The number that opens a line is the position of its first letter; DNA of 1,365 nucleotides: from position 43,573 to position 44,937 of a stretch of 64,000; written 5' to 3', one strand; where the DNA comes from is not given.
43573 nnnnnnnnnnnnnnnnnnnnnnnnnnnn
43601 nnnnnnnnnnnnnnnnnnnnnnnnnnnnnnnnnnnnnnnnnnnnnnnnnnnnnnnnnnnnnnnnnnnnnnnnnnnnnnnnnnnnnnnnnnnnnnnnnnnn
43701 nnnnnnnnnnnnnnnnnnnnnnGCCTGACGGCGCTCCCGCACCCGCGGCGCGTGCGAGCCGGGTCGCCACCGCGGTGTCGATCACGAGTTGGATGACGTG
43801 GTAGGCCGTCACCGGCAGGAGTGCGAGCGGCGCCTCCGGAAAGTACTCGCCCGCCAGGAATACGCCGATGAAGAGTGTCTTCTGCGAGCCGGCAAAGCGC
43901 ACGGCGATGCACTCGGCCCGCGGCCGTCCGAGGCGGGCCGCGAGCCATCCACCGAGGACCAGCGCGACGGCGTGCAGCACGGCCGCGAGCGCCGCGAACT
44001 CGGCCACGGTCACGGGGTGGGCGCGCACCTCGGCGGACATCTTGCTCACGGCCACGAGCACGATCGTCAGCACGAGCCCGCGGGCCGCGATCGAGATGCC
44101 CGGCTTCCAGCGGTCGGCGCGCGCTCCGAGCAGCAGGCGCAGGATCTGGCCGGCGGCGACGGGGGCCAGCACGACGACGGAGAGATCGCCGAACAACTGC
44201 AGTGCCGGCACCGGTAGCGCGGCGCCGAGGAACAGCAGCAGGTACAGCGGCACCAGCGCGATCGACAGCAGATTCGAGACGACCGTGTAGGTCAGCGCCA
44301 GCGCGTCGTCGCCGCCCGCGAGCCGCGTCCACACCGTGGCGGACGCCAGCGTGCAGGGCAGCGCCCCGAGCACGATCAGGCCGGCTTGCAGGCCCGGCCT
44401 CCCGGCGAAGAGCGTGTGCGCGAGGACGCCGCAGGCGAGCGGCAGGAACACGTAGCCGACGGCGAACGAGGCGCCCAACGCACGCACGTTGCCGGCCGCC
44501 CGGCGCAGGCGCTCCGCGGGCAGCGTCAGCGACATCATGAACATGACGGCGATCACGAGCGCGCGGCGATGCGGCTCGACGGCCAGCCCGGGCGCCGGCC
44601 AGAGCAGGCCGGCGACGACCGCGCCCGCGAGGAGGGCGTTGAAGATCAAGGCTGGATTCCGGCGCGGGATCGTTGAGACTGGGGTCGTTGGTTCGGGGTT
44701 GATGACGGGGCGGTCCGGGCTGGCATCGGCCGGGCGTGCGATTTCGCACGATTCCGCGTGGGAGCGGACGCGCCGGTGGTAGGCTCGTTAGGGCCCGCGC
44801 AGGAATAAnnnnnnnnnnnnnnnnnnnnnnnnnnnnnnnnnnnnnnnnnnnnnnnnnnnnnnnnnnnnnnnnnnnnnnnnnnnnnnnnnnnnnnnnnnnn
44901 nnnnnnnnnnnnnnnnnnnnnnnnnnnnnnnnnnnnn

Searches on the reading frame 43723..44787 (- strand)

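Call 20: search_protein_families(library=pfam, proteins=[window:43723-44787:-], max_evalue=0.00001)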
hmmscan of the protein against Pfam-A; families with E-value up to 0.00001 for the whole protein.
window:43723-44787:- (355 aa): 2 families
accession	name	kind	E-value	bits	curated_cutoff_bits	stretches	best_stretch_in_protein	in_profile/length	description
PF13593.11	SBF_like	-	4.1e-44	151.6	25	1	49-346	3-313/313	SBF-like CPA transporter family (DUF4137)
PF01758.21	SBF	-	3.2e-27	95.9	24.3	1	77-250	3-185/191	Sodium Bile acid symporter family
